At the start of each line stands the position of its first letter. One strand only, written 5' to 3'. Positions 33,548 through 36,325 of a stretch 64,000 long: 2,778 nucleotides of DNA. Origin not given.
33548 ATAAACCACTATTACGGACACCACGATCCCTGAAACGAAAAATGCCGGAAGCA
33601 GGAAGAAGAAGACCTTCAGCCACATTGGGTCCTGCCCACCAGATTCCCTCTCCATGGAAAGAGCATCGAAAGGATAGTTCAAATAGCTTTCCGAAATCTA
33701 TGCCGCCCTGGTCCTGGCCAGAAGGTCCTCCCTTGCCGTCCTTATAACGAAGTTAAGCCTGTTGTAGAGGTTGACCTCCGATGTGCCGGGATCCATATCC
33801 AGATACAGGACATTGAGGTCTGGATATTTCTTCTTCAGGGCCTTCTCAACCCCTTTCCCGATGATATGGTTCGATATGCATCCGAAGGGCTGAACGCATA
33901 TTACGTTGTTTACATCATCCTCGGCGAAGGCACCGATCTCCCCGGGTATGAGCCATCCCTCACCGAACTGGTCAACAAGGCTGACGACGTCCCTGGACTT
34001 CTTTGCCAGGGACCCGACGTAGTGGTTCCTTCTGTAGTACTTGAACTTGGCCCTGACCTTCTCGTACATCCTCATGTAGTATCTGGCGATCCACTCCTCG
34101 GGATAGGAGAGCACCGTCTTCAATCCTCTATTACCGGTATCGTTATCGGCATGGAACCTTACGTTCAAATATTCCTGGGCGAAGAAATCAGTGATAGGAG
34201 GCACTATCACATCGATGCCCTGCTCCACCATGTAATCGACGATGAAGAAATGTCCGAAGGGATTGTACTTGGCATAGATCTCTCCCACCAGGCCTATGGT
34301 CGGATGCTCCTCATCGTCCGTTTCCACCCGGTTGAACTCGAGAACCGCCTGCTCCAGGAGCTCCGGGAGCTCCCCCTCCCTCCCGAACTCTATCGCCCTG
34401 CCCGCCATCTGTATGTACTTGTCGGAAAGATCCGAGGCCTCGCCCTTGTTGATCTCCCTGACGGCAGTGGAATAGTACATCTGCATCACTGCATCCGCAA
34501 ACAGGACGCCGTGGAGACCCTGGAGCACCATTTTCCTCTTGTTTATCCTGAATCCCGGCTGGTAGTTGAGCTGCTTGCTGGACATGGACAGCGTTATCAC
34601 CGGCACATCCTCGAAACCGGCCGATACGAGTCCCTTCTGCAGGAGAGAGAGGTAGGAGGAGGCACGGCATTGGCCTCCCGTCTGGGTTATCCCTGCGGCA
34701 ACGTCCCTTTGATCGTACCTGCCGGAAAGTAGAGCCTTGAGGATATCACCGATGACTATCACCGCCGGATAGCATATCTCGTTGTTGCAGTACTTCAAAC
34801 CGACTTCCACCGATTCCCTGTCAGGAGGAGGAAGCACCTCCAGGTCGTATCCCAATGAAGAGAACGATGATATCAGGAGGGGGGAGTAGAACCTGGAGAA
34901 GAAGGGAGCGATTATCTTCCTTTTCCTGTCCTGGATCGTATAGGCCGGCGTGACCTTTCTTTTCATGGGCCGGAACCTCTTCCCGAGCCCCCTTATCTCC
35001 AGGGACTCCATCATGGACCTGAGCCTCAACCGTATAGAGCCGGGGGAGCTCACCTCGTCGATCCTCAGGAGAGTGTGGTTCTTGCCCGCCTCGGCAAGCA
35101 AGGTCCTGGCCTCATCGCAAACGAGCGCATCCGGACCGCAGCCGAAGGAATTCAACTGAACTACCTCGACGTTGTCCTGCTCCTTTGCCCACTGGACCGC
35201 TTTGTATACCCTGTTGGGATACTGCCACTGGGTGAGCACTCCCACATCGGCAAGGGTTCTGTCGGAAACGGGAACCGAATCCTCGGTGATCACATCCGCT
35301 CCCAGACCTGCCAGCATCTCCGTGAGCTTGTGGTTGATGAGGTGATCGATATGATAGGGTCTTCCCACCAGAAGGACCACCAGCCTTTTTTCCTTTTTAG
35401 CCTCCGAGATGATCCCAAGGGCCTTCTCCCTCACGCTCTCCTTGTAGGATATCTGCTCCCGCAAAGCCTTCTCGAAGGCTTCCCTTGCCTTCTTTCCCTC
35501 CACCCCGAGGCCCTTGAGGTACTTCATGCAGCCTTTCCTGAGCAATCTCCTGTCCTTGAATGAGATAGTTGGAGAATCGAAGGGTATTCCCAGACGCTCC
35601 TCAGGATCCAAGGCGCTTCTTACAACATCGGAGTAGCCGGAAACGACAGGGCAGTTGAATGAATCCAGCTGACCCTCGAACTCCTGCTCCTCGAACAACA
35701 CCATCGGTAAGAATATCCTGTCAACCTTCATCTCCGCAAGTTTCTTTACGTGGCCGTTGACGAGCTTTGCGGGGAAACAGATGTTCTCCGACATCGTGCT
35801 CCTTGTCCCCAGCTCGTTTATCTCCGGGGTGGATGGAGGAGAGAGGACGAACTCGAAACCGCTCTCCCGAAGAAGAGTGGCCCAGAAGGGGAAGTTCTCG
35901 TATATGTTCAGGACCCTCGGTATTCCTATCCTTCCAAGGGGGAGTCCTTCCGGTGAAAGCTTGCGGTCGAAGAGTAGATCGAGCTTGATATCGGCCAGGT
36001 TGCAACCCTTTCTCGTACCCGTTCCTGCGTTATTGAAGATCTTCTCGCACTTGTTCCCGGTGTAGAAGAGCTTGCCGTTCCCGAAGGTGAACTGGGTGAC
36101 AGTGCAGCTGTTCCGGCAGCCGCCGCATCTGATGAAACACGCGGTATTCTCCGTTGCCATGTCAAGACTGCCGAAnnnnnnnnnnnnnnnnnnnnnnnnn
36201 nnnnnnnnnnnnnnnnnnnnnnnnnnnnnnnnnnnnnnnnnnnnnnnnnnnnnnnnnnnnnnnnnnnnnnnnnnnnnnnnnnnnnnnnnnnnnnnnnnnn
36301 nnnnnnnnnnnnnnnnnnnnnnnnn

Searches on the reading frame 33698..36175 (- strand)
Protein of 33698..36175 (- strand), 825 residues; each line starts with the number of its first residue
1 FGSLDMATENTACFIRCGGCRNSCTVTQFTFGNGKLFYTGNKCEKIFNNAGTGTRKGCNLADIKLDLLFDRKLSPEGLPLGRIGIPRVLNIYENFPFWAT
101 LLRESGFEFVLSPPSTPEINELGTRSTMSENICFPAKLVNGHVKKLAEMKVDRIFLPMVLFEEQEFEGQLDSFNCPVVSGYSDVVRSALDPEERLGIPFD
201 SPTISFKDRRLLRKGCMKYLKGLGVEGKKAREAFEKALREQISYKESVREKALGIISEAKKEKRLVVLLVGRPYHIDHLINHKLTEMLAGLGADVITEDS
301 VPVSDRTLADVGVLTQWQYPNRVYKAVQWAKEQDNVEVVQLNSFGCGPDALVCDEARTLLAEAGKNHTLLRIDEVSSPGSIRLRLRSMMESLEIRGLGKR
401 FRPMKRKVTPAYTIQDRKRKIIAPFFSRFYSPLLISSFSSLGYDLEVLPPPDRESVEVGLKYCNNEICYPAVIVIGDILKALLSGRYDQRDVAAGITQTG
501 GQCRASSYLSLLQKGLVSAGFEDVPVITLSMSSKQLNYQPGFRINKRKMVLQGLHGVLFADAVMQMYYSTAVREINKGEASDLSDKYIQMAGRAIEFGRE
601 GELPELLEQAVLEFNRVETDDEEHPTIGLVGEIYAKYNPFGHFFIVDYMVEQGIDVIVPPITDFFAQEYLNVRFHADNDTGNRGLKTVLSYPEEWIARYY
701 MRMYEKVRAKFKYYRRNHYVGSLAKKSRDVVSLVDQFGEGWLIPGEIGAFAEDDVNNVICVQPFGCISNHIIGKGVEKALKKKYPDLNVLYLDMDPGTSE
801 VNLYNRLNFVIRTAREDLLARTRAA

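Call 38: search_protein_families(library=pfam, proteins=[window:33698-36175:-], max_evalue=10)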
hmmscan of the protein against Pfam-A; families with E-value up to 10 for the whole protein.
window:33698-36175:- (825 aa): 1 family
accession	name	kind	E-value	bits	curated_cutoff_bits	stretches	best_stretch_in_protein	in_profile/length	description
PF09989.15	DUF2229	-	1.1e-75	254.5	29.4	2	82-301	1-218/218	CoA enzyme activase uncharacterised domain (DUF2229)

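Call 56: predict_structure(alignment_id=A2)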
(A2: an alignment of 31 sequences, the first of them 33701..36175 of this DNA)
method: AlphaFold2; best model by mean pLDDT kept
length: 825 residues; sequences in the alignment: 31
mean_pLDDT: 84.3   pTM: 0.82
mean pLDDT of the five models: 84.3, 83.5, 83.2, 82.3, 80.5
residues with pLDDT >= 90: 360; 70-90: 351; 50-70: 87; < 50: 27
segments of 3 or more residues with pLDDT < 50: 1-3, 18-22, 41-53, 499-501, 503-505
pLDDT, mean of each block of 10 residues (from residue 1): 52 62 62 66 43 72 89 92 85 87 95 90 72 75 94 92 83 76 84 93 92 95 95 97 93 93 91 81 87 91 77 76 91 92 68 85 89 73 82 80 87 93 92 92 92 89 71 89 94 77 57 87 89 75 88 94 95 95 97 95 97 97 92 81 81 93 83 85 88 91 95 88 80 62 87 91 67 73 89 77 88 92 83
secondary structure, 60 per line:
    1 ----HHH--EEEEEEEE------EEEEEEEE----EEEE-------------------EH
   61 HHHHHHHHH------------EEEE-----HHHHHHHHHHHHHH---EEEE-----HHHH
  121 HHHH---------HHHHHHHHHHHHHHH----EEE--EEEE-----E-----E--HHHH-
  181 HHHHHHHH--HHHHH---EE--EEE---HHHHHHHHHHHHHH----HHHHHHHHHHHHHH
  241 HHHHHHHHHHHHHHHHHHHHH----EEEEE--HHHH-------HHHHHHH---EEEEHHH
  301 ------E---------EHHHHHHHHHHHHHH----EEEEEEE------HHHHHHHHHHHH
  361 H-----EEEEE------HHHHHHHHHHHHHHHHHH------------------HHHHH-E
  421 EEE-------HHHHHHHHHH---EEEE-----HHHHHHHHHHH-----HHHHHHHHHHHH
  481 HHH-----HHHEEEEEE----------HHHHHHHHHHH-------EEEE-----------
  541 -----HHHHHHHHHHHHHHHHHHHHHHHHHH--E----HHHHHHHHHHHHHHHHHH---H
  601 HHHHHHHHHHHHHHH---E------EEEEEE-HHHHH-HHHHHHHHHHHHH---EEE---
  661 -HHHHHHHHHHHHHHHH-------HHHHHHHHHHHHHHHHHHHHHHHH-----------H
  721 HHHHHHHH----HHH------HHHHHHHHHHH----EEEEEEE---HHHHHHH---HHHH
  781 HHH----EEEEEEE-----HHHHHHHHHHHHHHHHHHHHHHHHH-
elements in order (helices of 4 or more, strands of 3 or more residues): E10-17 E24-31 E36-39 H60-69 E82-85 H91-104 E108-111 H117-124 H134-148 E153-155 E158-161 H176-179 H181-188 H191-195 E203-205 H209-222 H227-261 E266-270 H273-276 H284-290 E294-297 H318-331 E336-342 H349-361 E367-371 H378-395 H414-418 E420-423 H431-440 E444-447 H453-463 H469-483 E492-497 H508-518 E526-529 H546-571 H579-596 H600-615 E626-631 H633-637 H639-651 E655-657 H662-677 H685-708 H720-728 H742-752 E757-763 H767-773 H777-783 E788-794 H800-824

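Call 58: fold_search(model_id=the predicted structure, library=pdb)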
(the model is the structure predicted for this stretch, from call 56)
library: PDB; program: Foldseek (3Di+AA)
matches with E <= 10: 826; with E <= 0.001: 14
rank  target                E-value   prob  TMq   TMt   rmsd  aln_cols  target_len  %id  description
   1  3o3m_B                7.5e-06  1.00  0.27  0.52   9.2       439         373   14  (R)-2-Hydroxyisocaproyl-CoA Dehydratase (released 2011-03-16)
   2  3o3m_D                5.7e-05  1.00  0.27  0.51   8.9       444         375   14  (R)-2-Hydroxyisocaproyl-CoA Dehydratase (released 2011-03-16)
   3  3o3n_B                6.9e-05  1.00  0.26  0.48   8.7       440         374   14  (R)-2-hydroxyisocaproyl-CoA dehydratase in complex with its substrate (R)-2-hydroxyisocaproyl-CoA (released 2011-03-16)
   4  7yyl_D                6.9e-05  1.00  0.23  0.39  11.0       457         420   13  nucleotide-free DCCP:DCCP-R complex (released 2022-12-28)
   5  8s02_A                1.4e-04  1.00  0.21  0.35  12.3       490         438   11  BzdNO-benzoyl-CoA complex (released 2025-03-05)
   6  7yyl_B                2.1e-04  1.00  0.25  0.43   9.9       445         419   13  nucleotide-free DCCP:DCCP-R complex (released 2022-12-28)
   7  7yyl_A                3.7e-04  1.00  0.25  0.42   9.6       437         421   13  nucleotide-free DCCP:DCCP-R complex (released 2022-12-28)
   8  3o3m_C                4.1e-04  1.00  0.25  0.43  10.2       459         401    8  (R)-2-Hydroxyisocaproyl-CoA Dehydratase (released 2011-03-16)
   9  8s2r_C                5.5e-04  0.99  0.21  0.34  12.4       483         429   10  BzdNO in partially coenzyme A - free state (released 2025-03-05)
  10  8s02_B                6.3e-04  1.00  0.24  0.46   9.8       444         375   11  BzdNO-benzoyl-CoA complex (released 2025-03-05)
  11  3o3o_A                7.4e-04  1.00  0.25  0.44  10.1       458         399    9  (R)-2-hydroxyisocaproyl-CoA dehydratase in complex with (R)-2-hydroxyisocaproate (released 2011-03-16)
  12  3o3m_A                7.7e-04  1.00  0.24  0.42  11.0       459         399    8  (R)-2-Hydroxyisocaproyl-CoA Dehydratase (released 2011-03-16)
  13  9i0g_A                8.5e-04  0.63  0.13  0.13  31.8       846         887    8  CryoEM structure of holo-GmNifEN (released 2025-11-05)
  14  9g87_B                9.0e-04  1.00  0.26  0.47   9.9       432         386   11  3-methylbenzoyl-CoA reductase from Thauera chlorobenzoica (subunits MbdON ) (released 2026-02-04)
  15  9gai_B                1.2e-03  1.00  0.25  0.45  10.0       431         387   10  3-methylbenzoyl-CoA reductase from Thauera chlorobenzoica (MbdONPQ) (released 2026-02-18)
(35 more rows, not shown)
